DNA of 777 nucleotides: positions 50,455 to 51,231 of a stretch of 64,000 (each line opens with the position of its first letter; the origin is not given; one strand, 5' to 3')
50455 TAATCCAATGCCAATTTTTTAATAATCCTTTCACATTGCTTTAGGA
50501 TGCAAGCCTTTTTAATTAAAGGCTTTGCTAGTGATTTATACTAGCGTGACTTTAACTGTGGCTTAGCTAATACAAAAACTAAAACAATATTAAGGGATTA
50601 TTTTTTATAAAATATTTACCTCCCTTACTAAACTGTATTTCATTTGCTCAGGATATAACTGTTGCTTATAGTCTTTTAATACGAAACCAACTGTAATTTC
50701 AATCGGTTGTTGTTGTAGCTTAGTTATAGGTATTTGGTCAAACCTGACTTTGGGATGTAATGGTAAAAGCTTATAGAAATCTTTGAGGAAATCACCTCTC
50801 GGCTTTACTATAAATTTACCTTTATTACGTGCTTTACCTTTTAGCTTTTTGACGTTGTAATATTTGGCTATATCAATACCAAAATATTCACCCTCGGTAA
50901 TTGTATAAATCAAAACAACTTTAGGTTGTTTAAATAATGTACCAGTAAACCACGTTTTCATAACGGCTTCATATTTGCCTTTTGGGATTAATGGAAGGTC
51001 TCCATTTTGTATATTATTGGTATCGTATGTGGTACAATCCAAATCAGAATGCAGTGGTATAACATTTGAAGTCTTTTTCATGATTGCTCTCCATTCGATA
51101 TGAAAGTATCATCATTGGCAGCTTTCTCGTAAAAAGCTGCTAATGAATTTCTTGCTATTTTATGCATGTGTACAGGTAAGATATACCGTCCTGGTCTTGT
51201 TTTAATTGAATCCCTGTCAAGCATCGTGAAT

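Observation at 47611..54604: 6.9-kb tRNA-Phe-integrated satellite-like island with integrase, AlpA, a TerS-like gene and large AT-rich orphan cargo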

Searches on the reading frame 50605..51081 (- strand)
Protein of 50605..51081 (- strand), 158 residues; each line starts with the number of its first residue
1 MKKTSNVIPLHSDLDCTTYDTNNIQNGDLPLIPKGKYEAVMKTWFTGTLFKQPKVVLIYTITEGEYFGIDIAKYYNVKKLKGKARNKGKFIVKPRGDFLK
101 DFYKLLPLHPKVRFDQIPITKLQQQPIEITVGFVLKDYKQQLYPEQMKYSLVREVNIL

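Call 5: search_protein_families(library=pfam, proteins=[window:50605-51081:-], max_evalue=0.1)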
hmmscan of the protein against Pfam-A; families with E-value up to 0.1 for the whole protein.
window:50605-51081:- (158 aa): 0 families

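Call 6: search_protein_families(library=phrogs, proteins=[window:50605-51081:-], max_evalue=0.1)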
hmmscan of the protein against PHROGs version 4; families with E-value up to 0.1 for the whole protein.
window:50605-51081:- (158 aa): 1 family
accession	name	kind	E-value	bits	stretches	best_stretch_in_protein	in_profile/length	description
phrog_7778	-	DNA, RNA and nucleotide metabolism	8.2e-05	23.4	1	22-105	28-107/162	single strand DNA binding protein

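Call 7: search_protein_families(library=padloc, proteins=[window:50605-51081:-], max_evalue=0.1)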
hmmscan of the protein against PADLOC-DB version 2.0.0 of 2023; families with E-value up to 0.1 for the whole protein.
window:50605-51081:- (158 aa): 0 families

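Call 8: search_protein_families(library=ncbifam, proteins=[window:50605-51081:-], max_evalue=0.1)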
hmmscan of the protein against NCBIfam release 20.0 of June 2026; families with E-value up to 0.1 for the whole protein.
window:50605-51081:- (158 aa): 0 families

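Call 27: find_homologous_proteins(query=window:50605-51081:-)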
Query window:50605-51081:- (158 aa): 10 proteins with E <= 0.001 among 21 candidates.
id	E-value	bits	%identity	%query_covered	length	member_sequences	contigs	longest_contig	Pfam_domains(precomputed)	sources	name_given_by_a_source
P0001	8.2e-101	352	100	100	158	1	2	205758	-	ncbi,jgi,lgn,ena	-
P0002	3.2e-71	256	75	100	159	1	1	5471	-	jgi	-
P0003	8.9e-71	255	75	98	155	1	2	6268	-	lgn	-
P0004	9.7e-71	255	81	91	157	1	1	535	-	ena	-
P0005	2.3e-70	253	80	91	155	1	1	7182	-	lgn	-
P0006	4.1e-70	252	76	94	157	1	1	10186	-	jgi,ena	-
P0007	2.8e-69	250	78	91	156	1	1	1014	-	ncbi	-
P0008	1.1e-68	248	75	100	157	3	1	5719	-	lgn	-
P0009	7.3e-67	242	73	94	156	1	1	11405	-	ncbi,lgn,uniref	ncbi:hypothetical protein MNBD_GAMMA01-734 [hydrothermal vent metagenome]|uniref:Uncharacterized pro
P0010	8.4e-66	238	77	90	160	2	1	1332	-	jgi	jgi:hypothetical protein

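Call 29: find_encoding_contigs(protein=P0009, flank=10000, max_places=4)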
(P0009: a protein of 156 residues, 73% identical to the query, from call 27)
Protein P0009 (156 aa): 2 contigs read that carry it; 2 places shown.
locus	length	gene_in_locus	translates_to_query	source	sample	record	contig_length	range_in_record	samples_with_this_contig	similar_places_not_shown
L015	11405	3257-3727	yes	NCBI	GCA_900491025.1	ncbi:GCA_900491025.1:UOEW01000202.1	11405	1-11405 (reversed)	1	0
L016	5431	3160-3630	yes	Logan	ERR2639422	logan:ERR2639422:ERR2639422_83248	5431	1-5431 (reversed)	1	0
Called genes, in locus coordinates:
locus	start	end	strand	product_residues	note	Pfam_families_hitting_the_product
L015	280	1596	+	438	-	PF13356:Arm-DNA-bind_3, PF22022:Phage_int_M, PF00589:Phage_integrase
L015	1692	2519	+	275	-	-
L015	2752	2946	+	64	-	PF05930:Phage_AlpA, PF12728:HTH_17 (weak)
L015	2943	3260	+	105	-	-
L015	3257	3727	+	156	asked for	-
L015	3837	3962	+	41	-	-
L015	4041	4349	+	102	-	PF16677:GP3_package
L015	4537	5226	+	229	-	-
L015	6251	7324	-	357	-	-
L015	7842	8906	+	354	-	PF13784:Fic_N, PF02661:Fic, PF21248:SoFic-like_C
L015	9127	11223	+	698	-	PF02897:Peptidase_S9_N, PF00326:Peptidase_S9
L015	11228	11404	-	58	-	PF03702:AnmK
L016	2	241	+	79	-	?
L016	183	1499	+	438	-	PF13356:Arm-DNA-bind_3, PF22022:Phage_int_M, PF00589:Phage_integrase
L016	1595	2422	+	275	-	-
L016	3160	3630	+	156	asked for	-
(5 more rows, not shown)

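Call 30: find_encoding_contigs(protein=P0006, flank=10000, max_places=4)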
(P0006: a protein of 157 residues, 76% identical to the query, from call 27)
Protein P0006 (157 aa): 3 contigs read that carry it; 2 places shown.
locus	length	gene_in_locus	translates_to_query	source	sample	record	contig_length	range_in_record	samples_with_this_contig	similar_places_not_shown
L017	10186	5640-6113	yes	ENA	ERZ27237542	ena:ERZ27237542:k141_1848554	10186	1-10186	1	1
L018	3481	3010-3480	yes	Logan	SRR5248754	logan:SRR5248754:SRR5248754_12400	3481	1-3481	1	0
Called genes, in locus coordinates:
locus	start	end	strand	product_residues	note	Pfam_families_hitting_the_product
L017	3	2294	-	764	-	?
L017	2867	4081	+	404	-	PF13356:Arm-DNA-bind_3, PF22022:Phage_int_M, PF00589:Phage_integrase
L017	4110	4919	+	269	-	-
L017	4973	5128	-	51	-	-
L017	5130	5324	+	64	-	PF05930:Phage_AlpA, PF12728:HTH_17 (weak)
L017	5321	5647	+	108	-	-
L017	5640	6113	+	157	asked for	-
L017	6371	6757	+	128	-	PF16677:GP3_package, PF13022:HTH_Tnp_1_2 (weak)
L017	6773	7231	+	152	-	PF16677:GP3_package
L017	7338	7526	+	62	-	-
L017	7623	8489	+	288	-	-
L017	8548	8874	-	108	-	-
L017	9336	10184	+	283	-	?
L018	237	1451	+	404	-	PF13356:Arm-DNA-bind_3, PF22022:Phage_int_M, PF00589:Phage_integrase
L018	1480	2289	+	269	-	-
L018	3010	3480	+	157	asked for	?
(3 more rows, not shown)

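Call 31: find_encoding_contigs(protein=P0005, flank=10000, max_places=4)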
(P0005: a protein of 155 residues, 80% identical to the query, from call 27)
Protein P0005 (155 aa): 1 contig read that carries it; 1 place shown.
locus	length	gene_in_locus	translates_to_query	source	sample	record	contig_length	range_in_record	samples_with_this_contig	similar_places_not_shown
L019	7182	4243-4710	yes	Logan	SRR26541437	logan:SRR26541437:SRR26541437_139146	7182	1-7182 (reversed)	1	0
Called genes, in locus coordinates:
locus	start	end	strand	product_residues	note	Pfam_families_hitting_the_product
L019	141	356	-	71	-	-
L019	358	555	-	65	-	-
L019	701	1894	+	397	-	PF12686:DUF3800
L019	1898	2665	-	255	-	-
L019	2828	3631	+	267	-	-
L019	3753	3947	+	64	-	PF05930:Phage_AlpA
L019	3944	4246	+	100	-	-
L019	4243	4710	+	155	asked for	-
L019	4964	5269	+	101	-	-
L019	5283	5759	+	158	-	PF16677:GP3_package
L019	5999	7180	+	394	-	?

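Call 49: search_solved_structures(query=A2, max_evalue=1, show_alignments=2)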
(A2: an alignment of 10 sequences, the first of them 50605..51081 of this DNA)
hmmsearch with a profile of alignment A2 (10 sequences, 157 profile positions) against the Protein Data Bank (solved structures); distinct sequences matched with E-value up to 1: 0.

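Call 56: find_encoding_contigs(protein=P0008, flank=10000, max_places=4)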
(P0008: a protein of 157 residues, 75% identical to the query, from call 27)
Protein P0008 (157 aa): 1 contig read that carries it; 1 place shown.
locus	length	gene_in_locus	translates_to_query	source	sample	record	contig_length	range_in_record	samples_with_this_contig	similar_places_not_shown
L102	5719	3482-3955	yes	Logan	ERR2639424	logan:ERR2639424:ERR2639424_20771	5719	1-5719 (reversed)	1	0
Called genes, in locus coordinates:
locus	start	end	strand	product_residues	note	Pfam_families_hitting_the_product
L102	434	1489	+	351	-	PF24624:Int_N (weak), PF00589:Phage_integrase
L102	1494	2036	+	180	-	-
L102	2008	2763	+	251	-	-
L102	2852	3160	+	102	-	-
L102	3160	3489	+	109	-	-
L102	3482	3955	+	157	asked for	-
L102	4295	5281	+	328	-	PF13784:Fic_N (faint), PF02661:Fic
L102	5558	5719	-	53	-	?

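Call 59: predict_structure(alignment_id=A2)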
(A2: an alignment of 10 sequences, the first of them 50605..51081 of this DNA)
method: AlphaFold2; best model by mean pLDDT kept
length: 158 residues; sequences in the alignment: 10
mean_pLDDT: 35.6   pTM: 0.29
mean pLDDT of the five models: 35.6, 34.1, 33.3, 32.4, 29.0
residues with pLDDT >= 90: 0; 70-90: 0; 50-70: 8; < 50: 150
segments of 3 or more residues with pLDDT < 50: 1-70, 74-99, 107-158
pLDDT, mean of each block of 10 residues (from residue 1): 26 28 26 27 38 44 40 44 32 41 49 40 36 32 40 26
secondary structure, 60 per line:
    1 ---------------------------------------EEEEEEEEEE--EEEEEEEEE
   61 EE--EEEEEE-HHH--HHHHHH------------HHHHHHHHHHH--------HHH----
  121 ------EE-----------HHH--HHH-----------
elements in order: E40-49 E52-62 E65-70 H77-82 H95-105

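Call 74: find_related_loci(query=A2, collection=viral_contigs, flank=10000)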
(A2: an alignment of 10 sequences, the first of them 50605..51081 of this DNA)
Query A2 (158 aa) in viral_contigs; peptide patterns used: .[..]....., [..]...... (x = any residue, [..] = any of these).
492 stretches matched a pattern, but none encodes a relative of the query by tblastn (E <= 1e-3).

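Call 75: find_related_loci(query=A2, collection=metagenome_contigs, flank=10000)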
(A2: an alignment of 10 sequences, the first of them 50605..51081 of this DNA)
Query A2 (158 aa) in metagenome_contigs; peptide patterns used: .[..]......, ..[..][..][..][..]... (x = any residue, [..] = any of these).
148 stretches matched a pattern; 3 encode a relative of the query (tblastn E <= 1e-3); 3 distinct loci.
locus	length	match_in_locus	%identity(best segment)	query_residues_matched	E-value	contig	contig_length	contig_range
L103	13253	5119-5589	76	1-158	4e-75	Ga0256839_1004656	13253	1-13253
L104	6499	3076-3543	73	2-158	1e-74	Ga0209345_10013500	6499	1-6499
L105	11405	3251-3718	72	2-158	5e-66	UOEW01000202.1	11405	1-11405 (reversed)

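Call 90: find_encoding_contigs(protein=P0003, flank=10000, max_places=3)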
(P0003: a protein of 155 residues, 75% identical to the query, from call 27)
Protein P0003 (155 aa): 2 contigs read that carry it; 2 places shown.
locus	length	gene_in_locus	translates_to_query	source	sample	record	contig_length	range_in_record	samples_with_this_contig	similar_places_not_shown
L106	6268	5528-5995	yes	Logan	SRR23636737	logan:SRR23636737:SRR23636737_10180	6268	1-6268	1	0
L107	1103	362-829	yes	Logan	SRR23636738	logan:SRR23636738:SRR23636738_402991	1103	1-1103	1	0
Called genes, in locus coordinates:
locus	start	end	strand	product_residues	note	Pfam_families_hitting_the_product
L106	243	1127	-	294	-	-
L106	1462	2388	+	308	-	-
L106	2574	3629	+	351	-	PF24624:Int_N (weak), PF00589:Phage_integrase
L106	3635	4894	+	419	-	-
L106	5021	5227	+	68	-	-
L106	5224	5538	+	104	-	-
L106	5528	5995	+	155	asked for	-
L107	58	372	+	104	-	-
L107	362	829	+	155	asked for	-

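Call 91: find_encoding_contigs(protein=P0002, flank=10000, max_places=3)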
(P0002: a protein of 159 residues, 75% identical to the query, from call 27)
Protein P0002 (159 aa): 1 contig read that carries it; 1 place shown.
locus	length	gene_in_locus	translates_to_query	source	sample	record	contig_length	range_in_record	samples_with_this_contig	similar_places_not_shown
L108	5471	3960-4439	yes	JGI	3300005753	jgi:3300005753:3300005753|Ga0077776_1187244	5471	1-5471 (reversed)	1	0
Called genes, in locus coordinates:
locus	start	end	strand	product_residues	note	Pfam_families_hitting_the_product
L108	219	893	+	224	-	-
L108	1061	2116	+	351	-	PF24624:Int_N (weak), PF00589:Phage_integrase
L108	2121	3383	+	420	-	-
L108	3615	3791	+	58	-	-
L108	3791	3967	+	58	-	-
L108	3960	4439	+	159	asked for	-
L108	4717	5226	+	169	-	-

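Call 94: search_protein_families(library=pfam, proteins=[L103:6039-6320:+, L103:6320-6700:+, L103:6884-7282:+, L103:7362-7664:+, L103:7790-8545:+, L103:3164-4465:+, L015:4537-5226:+, L017:7623-8489:+, L015:1692-2519:+, L019:4964-5269:+], max_evalue=0.01)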
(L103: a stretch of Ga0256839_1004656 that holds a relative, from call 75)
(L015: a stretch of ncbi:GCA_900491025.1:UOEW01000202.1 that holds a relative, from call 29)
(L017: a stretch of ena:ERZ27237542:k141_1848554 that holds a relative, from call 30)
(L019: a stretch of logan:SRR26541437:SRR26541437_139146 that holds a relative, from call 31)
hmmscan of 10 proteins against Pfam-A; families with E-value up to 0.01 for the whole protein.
L103:6039-6320:+ (93 aa): 0 families

L103:6320-6700:+ (126 aa): 1 family
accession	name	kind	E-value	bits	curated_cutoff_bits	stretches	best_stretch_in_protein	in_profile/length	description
PF05119.17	Terminase_4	-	0.0016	19.2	24.7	0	93-118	72-97/98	Phage terminase, small subunit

L103:6884-7282:+ (132 aa): 0 families

L103:7362-7664:+ (100 aa): 0 families

L103:7790-8545:+ (251 aa): 1 family
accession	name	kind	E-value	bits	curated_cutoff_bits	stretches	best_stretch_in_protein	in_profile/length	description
PF01936.24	NYN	-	6.9e-09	36.8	24.2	1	32-199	1-125/145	NYN domain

L103:3164-4465:+ (433 aa): 1 family
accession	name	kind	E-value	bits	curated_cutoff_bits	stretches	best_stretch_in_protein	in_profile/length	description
PF05235.19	CHAD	-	0.0062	17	25.6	1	41-153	47-164/228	CHAD domain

L015:4537-5226:+ (229 aa): 0 families

L017:7623-8489:+ (288 aa): 0 families

L015:1692-2519:+ (275 aa): 0 families

L019:4964-5269:+ (101 aa): 1 family
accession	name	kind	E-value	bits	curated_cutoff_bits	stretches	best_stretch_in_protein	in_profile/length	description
PF02536.19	mTERF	-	0.0082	15.5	23.1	1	33-80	184-229/314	mTERF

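Call 95: search_protein_families(library=phrogs, proteins=[L103:6039-6320:+, L103:6320-6700:+, L103:6884-7282:+, L103:7362-7664:+, L103:7790-8545:+, L015:4041-4349:+, L017:6371-6757:+, L017:6773-7231:+, L019:5283-5759:+, L019:4964-5269:+], max_evalue=0.001)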
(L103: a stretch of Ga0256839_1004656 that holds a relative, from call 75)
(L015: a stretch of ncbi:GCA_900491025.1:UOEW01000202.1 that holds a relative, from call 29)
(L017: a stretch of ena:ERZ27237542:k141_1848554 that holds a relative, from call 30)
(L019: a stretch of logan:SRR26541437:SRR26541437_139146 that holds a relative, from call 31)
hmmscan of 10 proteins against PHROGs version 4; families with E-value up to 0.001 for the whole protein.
L103:6039-6320:+ (93 aa): 0 families

L103:6320-6700:+ (126 aa): 1 family
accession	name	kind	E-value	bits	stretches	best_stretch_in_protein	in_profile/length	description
phrog_83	-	head and packaging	9.3e-19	68.9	1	1-126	42-198/246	terminase small subunit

L103:6884-7282:+ (132 aa): 1 family
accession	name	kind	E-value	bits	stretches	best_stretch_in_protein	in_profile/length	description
phrog_83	-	head and packaging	1.2e-11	45.6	1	1-121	42-186/246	terminase small subunit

L103:7362-7664:+ (100 aa): 1 family
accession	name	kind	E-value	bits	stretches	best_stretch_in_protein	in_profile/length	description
phrog_38187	-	unknown function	0.00042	21.4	0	3-27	1-25/144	-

L103:7790-8545:+ (251 aa): 1 family
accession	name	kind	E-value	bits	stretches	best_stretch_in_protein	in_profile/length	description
phrog_7929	-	unknown function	2.5e-30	106.8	1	31-250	4-208/210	-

L015:4041-4349:+ (102 aa): 1 family
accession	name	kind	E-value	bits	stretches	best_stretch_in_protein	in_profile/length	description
phrog_606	-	head and packaging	0.00044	21.3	1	30-79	70-119/167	terminase small subunit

L017:6371-6757:+ (128 aa): 2 families
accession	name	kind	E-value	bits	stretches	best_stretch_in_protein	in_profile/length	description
phrog_309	-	head and packaging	2.6e-09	38.5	1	1-125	132-284/319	terminase small subunit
phrog_606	-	head and packaging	1.7e-07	32.4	1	26-122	66-154/167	terminase small subunit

L017:6773-7231:+ (152 aa): 3 families
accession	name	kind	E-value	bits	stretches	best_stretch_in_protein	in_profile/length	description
phrog_606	-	head and packaging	8.3e-07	30.2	1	26-107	66-141/167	terminase small subunit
phrog_309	-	head and packaging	0.00017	22.7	1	37-131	164-291/319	terminase small subunit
phrog_3064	-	head and packaging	0.00089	19.8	0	29-115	81-165/175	terminase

L019:5283-5759:+ (158 aa): 2 families
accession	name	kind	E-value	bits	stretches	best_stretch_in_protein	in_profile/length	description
phrog_606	-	head and packaging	7.1e-05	23.9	1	25-109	65-142/167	terminase small subunit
phrog_309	-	head and packaging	0.00076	20.5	0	1-139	132-292/319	terminase small subunit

L019:4964-5269:+ (101 aa): 0 families

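Call 116: search_protein_families(library=padloc, proteins=[L103:7790-8545:+, L103:7362-7664:+, L015:4537-5226:+, L017:7623-8489:+, L015:6251-7324:-, L015:7842-8906:+, L103:3164-4465:+, L015:1692-2519:+], max_evalue=0.001)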
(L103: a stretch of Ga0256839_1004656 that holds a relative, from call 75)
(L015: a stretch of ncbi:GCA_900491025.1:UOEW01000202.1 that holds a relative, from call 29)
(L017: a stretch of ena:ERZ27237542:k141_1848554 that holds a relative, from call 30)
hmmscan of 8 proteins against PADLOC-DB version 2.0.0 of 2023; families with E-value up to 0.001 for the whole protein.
L103:7790-8545:+ (251 aa): 2 families
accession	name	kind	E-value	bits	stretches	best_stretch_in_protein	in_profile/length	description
PDLC04163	HEC-09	-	1.6e-32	110.8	1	32-251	3-202/203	-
PDLC01154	NYN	-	0.00024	18.6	0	140-188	222-266/310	"LabA-like protein, NYN family nuclease"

L103:7362-7664:+ (100 aa): 0 families

L015:4537-5226:+ (229 aa): 0 families

L017:7623-8489:+ (288 aa): 0 families

L015:6251-7324:- (357 aa): 0 families

L015:7842-8906:+ (354 aa): 6 families
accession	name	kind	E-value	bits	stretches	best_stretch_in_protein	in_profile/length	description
PDLC03963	SoFic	-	1.5e-113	377.9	1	5-352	10-359/361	-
PDLC04966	PDC-S24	-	5.9e-14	49.8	1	108-239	231-368/497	-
PDLC04836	PDC-S04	-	2.6e-12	44.4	1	160-244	142-217/244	-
PDLC04840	PDC-S04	-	1.6e-11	42.4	1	53-218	13-182/227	-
PDLC04837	PDC-S04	-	8.3e-10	36.3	1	178-247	153-215/234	-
PDLC04839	PDC-S04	-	2.4e-08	31.9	1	173-239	124-186/205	-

L103:3164-4465:+ (433 aa): 0 families

L015:1692-2519:+ (275 aa): 0 families
